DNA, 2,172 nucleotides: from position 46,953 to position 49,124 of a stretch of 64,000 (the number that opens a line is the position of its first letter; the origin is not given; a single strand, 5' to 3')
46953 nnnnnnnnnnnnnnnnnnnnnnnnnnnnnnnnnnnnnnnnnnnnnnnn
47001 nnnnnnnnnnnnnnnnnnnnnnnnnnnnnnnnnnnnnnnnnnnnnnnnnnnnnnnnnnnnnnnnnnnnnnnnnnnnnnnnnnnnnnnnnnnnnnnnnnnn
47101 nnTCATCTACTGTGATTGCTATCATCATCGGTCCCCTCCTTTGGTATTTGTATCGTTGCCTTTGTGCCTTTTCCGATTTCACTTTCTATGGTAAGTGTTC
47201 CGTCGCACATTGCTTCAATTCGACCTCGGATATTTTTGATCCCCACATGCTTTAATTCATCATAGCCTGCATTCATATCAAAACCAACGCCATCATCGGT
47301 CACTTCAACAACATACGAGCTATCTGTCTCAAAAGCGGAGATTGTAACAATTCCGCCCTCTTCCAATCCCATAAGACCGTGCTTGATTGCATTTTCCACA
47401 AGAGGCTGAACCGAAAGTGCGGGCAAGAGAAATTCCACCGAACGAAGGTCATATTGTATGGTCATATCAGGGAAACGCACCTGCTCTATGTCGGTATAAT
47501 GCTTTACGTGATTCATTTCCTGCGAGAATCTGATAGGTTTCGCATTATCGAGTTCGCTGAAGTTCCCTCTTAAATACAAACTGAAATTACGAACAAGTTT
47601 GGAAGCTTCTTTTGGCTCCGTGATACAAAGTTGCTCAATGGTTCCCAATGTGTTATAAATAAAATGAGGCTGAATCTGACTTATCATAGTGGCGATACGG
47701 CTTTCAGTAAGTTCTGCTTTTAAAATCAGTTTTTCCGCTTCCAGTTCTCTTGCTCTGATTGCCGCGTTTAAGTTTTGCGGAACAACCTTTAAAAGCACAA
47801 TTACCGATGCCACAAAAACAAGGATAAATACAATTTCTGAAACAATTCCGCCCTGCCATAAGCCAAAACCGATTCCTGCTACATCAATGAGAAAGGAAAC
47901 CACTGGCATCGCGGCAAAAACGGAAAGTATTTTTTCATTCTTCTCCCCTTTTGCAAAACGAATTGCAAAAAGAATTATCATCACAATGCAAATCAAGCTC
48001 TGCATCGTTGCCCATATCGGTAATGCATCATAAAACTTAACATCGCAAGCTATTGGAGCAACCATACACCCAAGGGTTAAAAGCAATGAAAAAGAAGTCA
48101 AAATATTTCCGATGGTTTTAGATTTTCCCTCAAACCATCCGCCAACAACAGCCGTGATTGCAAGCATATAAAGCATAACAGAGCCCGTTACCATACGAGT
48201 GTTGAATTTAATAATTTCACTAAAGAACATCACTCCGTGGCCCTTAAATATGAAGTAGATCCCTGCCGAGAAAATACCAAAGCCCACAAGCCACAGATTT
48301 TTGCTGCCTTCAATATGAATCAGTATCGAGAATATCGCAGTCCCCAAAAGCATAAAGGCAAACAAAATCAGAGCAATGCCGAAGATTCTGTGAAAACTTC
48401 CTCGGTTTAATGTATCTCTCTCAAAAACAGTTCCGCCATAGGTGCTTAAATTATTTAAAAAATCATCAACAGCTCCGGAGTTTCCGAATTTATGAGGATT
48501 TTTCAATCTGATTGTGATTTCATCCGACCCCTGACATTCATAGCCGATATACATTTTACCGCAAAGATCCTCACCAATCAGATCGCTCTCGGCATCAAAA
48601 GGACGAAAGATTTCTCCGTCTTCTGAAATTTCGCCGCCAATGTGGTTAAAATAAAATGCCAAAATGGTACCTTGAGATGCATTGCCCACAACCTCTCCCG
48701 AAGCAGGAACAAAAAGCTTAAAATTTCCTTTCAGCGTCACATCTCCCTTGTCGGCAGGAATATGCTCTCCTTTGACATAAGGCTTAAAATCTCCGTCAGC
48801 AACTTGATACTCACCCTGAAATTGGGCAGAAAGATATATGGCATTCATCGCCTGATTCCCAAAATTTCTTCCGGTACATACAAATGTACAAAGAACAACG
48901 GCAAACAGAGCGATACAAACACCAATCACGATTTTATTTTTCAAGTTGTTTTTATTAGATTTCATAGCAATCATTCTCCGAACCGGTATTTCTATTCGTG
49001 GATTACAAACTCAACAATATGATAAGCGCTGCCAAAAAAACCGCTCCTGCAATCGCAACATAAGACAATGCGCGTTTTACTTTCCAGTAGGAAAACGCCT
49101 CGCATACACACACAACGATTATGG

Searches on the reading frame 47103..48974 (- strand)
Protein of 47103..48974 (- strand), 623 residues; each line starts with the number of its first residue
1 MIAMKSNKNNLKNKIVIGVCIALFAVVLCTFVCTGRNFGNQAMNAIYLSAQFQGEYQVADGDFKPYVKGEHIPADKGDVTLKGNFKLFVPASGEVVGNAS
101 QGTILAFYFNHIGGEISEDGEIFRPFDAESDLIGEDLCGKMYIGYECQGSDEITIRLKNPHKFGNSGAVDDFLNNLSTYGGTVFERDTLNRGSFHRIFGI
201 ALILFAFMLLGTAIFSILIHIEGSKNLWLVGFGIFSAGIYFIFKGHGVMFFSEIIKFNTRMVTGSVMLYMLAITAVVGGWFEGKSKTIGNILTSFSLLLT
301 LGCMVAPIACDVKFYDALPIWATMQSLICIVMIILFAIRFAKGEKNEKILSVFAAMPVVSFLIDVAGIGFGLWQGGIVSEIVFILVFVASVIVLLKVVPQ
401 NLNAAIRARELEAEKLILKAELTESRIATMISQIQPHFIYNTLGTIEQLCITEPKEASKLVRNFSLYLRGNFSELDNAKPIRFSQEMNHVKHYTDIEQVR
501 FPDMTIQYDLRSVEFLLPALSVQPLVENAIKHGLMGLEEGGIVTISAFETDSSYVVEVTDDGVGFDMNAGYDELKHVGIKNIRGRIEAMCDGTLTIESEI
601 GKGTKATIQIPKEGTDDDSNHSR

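Call 44: search_protein_families(library=pfam, proteins=[window:47103-48974:-], max_evalue=0.001)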
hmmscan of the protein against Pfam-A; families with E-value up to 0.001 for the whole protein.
window:47103-48974:- (623 aa): 2 families
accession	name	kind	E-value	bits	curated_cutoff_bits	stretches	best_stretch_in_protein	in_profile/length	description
PF06580.19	His_kinase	-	2.5e-19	69.7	25.2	1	427-503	3-79/81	Histidine kinase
PF02518.31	HATPase_c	-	3.4e-09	37.6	26.4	1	522-613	10-110/111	Histidine kinase-, DNA gyrase B-, and HSP90-like ATPase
